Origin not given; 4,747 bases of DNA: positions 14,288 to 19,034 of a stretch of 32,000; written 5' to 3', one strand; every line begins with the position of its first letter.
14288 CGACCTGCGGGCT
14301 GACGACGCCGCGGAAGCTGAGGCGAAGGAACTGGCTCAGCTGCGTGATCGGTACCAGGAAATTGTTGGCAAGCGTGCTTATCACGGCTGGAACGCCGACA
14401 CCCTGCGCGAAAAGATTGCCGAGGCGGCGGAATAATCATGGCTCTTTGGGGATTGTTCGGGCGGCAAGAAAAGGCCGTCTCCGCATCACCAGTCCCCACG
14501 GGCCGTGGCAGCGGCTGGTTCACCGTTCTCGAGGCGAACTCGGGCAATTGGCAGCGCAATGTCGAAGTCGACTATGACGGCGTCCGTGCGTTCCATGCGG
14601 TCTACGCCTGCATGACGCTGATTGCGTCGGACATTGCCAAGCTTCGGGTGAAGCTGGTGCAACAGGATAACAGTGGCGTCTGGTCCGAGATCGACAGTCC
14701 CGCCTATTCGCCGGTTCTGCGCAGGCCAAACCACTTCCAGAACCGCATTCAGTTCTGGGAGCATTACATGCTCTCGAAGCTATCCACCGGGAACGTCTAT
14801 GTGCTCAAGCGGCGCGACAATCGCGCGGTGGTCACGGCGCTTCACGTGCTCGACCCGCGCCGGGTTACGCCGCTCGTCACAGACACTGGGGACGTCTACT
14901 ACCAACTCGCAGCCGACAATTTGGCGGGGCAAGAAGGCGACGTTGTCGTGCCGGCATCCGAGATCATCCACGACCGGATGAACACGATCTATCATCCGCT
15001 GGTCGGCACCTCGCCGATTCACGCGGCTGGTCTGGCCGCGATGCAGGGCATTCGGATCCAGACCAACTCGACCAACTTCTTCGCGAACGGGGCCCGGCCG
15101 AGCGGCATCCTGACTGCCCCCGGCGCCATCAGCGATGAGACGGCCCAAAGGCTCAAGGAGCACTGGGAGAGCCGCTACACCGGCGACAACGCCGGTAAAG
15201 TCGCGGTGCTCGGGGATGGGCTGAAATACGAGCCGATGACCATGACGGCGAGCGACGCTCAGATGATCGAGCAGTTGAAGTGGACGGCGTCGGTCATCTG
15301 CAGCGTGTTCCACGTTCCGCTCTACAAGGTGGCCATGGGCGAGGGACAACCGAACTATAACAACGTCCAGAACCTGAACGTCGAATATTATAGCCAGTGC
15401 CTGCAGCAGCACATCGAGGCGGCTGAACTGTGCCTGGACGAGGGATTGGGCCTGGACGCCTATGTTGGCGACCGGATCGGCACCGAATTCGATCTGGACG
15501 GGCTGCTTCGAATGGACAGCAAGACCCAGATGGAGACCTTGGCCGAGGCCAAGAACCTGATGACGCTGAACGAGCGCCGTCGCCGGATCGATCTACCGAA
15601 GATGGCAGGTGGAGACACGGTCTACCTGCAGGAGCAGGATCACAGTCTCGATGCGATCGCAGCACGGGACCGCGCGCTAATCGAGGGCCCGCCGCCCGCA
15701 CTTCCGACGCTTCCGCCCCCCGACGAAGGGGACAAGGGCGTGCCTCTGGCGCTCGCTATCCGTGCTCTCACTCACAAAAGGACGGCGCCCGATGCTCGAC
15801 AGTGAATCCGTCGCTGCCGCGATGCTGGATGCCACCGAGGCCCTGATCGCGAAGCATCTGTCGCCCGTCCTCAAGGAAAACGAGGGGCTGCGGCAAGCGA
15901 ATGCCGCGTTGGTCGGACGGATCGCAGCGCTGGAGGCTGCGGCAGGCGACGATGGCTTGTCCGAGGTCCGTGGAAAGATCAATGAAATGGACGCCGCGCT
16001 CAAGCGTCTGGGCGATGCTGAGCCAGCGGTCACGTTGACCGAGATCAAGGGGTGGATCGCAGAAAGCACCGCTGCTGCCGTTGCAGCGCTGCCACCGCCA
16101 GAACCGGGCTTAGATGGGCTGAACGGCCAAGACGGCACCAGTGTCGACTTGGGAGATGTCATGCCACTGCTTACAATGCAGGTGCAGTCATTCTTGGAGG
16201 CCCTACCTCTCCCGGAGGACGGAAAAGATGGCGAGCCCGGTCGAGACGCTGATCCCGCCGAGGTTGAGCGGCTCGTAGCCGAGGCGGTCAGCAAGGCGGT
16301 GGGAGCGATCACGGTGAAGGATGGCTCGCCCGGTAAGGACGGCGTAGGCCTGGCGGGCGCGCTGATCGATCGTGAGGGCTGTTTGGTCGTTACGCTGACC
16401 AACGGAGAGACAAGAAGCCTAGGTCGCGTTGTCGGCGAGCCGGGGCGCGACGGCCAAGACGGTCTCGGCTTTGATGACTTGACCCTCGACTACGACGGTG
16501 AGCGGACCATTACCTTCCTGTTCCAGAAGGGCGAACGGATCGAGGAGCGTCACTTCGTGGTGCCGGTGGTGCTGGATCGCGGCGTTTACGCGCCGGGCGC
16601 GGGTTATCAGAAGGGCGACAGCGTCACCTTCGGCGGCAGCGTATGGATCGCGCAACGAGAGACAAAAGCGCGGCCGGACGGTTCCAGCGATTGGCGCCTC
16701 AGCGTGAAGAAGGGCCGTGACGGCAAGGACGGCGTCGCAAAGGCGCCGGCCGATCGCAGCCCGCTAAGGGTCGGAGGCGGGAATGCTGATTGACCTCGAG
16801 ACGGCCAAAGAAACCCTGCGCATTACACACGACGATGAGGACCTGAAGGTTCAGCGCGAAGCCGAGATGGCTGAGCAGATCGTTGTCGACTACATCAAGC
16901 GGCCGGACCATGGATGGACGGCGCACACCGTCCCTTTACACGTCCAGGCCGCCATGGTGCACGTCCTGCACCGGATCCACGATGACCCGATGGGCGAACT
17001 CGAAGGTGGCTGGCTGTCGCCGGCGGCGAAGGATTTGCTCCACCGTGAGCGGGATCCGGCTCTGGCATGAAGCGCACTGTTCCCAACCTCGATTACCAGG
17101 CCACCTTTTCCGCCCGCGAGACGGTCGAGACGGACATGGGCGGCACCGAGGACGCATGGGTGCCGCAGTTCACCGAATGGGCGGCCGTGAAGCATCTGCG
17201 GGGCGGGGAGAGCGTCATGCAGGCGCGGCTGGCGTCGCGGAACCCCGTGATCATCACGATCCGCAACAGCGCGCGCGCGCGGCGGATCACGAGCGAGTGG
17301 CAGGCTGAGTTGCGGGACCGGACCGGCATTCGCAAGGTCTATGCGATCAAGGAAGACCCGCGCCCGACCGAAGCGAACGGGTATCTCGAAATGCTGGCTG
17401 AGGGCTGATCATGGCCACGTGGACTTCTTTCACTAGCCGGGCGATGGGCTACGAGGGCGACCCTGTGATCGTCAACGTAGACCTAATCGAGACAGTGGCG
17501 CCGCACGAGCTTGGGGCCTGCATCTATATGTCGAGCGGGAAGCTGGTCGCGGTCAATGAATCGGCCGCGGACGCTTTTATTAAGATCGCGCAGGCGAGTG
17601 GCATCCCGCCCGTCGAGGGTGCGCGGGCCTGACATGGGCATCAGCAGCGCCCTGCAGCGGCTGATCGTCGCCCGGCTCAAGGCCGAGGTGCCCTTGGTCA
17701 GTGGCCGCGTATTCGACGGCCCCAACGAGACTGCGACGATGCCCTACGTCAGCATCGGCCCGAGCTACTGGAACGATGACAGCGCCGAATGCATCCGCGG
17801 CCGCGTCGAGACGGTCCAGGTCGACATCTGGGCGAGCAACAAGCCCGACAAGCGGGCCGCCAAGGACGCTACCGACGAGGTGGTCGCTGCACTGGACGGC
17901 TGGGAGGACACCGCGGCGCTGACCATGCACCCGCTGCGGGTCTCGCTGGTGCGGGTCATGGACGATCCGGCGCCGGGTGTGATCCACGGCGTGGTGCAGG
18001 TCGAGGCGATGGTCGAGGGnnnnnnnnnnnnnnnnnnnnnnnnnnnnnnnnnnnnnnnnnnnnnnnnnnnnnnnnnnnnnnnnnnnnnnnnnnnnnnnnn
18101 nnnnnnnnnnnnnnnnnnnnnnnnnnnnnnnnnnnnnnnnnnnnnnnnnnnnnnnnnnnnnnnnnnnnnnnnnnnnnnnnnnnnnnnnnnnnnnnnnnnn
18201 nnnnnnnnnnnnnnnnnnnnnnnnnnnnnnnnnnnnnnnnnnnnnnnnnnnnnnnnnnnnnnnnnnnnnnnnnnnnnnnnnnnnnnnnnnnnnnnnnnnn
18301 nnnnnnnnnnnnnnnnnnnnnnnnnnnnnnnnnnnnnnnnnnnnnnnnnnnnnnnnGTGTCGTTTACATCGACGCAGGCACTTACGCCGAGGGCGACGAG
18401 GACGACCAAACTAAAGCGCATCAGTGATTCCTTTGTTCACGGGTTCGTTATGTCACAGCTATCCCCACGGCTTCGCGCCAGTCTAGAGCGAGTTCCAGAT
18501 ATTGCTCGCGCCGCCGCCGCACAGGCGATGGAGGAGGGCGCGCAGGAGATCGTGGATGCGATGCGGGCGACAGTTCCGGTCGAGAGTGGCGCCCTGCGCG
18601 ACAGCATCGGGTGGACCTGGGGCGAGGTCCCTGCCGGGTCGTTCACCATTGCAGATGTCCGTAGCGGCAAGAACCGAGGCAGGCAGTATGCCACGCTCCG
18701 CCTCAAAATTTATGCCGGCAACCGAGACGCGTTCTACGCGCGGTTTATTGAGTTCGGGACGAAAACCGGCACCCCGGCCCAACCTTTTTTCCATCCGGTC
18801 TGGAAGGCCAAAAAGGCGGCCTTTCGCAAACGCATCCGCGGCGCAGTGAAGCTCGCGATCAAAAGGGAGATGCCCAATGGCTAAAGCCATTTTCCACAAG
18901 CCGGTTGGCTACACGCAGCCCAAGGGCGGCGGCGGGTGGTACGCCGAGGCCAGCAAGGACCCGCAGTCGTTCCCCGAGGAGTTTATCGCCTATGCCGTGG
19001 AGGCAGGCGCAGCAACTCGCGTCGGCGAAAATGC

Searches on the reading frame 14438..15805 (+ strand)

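Call 41: search_protein_families(library=phrogs, proteins=[window:14438-15805:+], max_evalue=0.00001)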
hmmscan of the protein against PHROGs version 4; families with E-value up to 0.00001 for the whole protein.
window:14438-15805:+ (455 aa): 6 families
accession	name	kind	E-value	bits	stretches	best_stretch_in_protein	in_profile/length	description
phrog_2271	-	head and packaging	5.5e-129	432.3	1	21-411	21-408/859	portal protein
phrog_12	-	head and packaging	5.9e-104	350.4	1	1-403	48-429/646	portal protein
phrog_21454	-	unknown function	1.4e-58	199.7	1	226-411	3-185/320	-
phrog_2662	-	head and packaging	7.1e-57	194.4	1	32-399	46-418/717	portal protein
phrog_9856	-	unknown function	9.6e-55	186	1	22-221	22-221/223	-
phrog_5929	-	head and packaging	1.9e-53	182.1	1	208-411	5-209/228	portal protein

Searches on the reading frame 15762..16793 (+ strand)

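Call 41: search_protein_families(library=phrogs, proteins=[window:15762-16793:+], max_evalue=0.00001)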
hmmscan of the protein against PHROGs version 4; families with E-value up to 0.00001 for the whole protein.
window:15762-16793:+ (343 aa): 3 families
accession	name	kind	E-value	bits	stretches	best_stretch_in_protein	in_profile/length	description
phrog_1289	-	head and packaging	1.3e-41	144.2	1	43-324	56-330/331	portal protein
phrog_2271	-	head and packaging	1.2e-14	54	1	123-321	664-857/859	portal protein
phrog_16748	-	unknown function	5.4e-13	50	1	236-323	51-141/143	-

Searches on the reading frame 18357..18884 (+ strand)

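Call 41: search_protein_families(library=phrogs, proteins=[window:18357-18884:+], max_evalue=0.00001)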
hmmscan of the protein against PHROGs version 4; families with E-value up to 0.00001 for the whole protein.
window:18357-18884:+ (175 aa): 2 families
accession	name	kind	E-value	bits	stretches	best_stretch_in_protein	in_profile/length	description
phrog_5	-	connector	1.8e-22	81.3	1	37-171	99-212/239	tail completion or Neck1 protein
phrog_17053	-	unknown function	2.7e-07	31.6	1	122-170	9-56/59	-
